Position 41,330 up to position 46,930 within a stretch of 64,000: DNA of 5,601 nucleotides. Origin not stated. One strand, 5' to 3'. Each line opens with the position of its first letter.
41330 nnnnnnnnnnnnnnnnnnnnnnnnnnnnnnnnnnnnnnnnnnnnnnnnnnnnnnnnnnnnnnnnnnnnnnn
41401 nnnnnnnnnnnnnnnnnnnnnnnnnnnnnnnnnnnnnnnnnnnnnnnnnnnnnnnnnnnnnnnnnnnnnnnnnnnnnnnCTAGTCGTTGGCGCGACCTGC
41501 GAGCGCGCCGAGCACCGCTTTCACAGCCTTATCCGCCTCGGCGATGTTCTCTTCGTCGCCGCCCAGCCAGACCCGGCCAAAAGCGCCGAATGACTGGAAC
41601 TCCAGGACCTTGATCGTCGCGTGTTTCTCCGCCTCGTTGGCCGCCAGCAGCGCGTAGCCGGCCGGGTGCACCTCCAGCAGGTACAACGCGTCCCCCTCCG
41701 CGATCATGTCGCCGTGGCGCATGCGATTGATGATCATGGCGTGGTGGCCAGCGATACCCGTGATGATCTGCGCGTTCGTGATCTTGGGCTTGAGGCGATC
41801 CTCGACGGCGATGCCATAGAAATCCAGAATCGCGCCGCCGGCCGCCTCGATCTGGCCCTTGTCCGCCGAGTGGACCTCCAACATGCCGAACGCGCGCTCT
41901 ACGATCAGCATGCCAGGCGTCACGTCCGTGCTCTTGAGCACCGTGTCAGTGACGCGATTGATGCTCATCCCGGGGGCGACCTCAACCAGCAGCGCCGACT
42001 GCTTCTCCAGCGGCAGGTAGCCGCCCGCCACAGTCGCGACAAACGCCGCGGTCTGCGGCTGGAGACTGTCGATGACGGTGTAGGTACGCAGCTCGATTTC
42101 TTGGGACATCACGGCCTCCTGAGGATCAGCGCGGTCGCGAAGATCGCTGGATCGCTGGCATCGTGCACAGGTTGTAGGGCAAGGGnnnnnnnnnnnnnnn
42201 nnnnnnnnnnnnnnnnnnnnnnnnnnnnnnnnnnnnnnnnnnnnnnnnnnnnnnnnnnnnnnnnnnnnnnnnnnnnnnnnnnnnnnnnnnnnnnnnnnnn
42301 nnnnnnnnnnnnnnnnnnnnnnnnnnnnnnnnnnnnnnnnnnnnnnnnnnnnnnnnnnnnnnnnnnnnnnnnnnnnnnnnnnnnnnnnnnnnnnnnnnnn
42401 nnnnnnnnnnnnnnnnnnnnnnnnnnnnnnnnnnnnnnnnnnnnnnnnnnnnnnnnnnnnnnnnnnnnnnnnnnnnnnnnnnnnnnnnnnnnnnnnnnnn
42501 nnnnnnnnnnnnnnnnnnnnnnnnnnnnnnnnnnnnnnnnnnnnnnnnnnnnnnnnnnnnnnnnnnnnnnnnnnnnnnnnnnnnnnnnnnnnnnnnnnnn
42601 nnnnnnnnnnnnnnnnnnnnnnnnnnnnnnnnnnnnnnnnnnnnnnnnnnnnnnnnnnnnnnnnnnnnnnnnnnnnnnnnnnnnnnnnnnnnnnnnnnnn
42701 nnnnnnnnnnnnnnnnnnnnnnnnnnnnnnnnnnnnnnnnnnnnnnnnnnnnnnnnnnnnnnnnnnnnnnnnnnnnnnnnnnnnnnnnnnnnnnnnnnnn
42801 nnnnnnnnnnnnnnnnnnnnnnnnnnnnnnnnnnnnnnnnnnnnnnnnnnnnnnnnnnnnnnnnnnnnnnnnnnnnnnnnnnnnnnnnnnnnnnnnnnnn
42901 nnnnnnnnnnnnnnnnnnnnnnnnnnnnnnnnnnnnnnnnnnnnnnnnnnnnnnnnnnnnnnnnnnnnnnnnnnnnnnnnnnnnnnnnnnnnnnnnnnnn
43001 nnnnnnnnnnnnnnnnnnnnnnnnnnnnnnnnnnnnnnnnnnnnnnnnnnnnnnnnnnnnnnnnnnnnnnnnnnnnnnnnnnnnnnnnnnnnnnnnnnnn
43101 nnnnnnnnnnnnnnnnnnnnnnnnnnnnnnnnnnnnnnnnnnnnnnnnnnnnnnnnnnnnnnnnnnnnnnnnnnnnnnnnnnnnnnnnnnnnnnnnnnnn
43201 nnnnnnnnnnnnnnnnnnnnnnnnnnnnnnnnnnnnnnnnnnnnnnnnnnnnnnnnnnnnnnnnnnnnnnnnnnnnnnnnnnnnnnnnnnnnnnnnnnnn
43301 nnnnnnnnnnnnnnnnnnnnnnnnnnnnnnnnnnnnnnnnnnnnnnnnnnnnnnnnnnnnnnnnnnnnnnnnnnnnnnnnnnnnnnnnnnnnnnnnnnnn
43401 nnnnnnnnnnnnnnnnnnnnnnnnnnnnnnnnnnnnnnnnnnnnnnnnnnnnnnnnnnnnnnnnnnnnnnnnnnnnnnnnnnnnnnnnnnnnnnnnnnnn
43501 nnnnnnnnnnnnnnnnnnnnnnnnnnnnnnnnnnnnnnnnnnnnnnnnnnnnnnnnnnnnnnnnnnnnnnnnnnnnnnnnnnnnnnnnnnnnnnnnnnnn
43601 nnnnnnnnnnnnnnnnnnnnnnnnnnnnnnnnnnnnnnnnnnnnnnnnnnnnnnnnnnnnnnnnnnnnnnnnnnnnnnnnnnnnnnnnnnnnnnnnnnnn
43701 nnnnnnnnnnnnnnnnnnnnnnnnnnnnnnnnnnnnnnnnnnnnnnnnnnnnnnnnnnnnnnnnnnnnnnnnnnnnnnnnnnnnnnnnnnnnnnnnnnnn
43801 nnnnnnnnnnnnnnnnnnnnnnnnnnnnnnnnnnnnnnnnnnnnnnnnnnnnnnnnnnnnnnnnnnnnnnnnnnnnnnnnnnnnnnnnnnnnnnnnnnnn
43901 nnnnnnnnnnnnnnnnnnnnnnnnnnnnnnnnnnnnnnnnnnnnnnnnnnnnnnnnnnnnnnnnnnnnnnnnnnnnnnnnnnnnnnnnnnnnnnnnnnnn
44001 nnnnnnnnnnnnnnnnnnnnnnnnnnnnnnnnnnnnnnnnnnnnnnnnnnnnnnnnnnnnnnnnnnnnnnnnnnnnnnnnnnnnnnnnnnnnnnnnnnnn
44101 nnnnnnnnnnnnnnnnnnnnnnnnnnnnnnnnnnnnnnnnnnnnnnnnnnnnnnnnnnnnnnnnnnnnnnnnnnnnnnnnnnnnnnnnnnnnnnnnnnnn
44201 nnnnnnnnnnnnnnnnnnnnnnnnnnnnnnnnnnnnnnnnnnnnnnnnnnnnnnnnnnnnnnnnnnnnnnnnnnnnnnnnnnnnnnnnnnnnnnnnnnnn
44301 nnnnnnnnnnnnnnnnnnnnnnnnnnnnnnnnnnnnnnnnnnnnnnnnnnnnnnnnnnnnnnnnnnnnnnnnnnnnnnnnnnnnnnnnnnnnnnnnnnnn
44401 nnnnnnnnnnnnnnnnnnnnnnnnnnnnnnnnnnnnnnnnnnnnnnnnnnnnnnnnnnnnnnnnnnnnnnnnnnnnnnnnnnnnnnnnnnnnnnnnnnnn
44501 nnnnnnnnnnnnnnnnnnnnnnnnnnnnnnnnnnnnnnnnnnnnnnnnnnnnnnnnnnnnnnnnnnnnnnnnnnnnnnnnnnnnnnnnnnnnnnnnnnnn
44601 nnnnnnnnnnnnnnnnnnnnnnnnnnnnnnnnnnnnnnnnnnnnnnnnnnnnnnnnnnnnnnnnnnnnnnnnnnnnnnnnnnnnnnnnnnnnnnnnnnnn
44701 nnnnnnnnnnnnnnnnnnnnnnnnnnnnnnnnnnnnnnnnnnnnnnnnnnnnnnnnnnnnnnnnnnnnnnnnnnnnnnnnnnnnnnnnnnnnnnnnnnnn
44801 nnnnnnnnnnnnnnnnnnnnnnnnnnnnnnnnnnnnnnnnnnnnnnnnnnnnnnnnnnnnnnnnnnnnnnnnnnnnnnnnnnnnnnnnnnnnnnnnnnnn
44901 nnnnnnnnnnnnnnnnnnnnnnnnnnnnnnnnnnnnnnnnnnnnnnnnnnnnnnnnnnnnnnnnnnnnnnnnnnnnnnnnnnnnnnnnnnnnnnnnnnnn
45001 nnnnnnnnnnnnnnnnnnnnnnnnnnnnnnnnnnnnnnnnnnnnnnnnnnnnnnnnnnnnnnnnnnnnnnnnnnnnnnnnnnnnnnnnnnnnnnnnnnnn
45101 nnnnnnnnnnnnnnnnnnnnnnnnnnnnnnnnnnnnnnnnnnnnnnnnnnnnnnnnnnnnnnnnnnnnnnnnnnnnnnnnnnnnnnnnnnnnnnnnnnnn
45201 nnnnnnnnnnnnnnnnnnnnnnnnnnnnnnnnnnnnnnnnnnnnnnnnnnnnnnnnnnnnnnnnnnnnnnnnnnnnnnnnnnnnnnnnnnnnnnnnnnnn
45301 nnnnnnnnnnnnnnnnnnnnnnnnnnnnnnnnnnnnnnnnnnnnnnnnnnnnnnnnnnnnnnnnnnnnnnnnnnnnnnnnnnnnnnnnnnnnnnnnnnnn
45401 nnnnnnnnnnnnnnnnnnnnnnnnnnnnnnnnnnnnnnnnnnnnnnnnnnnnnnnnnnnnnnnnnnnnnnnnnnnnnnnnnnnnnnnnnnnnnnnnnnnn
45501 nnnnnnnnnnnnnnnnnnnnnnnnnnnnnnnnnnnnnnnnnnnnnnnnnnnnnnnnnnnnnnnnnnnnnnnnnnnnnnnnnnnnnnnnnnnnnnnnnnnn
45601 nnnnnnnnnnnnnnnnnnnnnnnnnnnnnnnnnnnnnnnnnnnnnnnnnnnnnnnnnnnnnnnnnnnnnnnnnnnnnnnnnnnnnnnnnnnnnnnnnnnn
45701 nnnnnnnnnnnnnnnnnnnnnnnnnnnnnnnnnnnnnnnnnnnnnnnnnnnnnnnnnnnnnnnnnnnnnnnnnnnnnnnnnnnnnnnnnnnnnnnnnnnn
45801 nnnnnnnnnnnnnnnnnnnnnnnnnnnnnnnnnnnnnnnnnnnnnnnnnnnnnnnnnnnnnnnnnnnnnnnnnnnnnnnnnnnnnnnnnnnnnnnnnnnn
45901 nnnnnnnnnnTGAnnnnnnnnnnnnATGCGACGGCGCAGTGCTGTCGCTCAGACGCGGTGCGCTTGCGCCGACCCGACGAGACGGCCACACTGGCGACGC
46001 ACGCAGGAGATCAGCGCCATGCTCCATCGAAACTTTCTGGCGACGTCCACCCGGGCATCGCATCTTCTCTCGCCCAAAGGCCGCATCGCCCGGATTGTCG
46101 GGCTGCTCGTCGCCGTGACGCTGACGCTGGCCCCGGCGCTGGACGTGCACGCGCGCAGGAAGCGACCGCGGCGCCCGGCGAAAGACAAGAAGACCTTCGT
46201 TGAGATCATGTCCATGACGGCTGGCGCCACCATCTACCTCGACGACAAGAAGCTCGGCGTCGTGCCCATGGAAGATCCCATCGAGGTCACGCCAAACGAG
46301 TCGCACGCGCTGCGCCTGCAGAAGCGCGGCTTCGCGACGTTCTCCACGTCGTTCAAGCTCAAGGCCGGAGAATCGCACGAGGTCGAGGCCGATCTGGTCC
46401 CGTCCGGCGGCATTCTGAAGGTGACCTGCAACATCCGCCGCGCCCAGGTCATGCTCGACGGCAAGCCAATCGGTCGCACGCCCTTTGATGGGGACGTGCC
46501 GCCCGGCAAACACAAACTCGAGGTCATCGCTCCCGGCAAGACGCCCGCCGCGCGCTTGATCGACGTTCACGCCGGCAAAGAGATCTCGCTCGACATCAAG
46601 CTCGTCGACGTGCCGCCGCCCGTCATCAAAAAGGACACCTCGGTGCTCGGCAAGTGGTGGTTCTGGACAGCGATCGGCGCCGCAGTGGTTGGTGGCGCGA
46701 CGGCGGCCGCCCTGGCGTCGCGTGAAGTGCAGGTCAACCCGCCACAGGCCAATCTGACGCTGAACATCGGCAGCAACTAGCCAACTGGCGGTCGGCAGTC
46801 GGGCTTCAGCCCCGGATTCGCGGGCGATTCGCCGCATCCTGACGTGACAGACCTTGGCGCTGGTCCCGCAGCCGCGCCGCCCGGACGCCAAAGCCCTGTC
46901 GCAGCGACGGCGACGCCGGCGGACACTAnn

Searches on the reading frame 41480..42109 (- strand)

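Call 70: search_protein_families(library=pfam, proteins=[window:41480-42109:-], max_evalue=0.001)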
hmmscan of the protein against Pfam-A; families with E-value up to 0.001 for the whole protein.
window:41480-42109:- (209 aa): 1 family
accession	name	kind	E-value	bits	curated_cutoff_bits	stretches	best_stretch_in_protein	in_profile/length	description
PF00936.24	BMC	-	0.00029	21.2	24.5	0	144-200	4-61/75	BMC domain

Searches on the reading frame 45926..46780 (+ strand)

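Call 3: search_protein_families(library=pfam, proteins=[window:45926-46780:+], max_evalue=0.01)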
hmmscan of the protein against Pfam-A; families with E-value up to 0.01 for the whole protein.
window:45926-46780:+ (284 aa): 2 families
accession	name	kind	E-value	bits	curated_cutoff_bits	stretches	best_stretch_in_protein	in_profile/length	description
PF08308.17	PEGA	-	4.3e-20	71.8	20.8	2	162-227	2-68/71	PEGA domain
PF13620.12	CarboxypepD_reg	-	0.00024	21.9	32.3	0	190-226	44-81/82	Carboxypeptidase regulatory-like domain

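Call 4: search_protein_families(library=ncbifam, proteins=[window:45926-46780:+], max_evalue=0.01)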
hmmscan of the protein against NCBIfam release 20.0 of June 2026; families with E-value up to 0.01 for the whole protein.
window:45926-46780:+ (284 aa): 1 family
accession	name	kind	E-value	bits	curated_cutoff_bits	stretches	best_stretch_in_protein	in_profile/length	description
NF047815.1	LIC10124_lipo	equivalog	7.6e-10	37.9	650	1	165-221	201-258/516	LIC10124 family lipoprotein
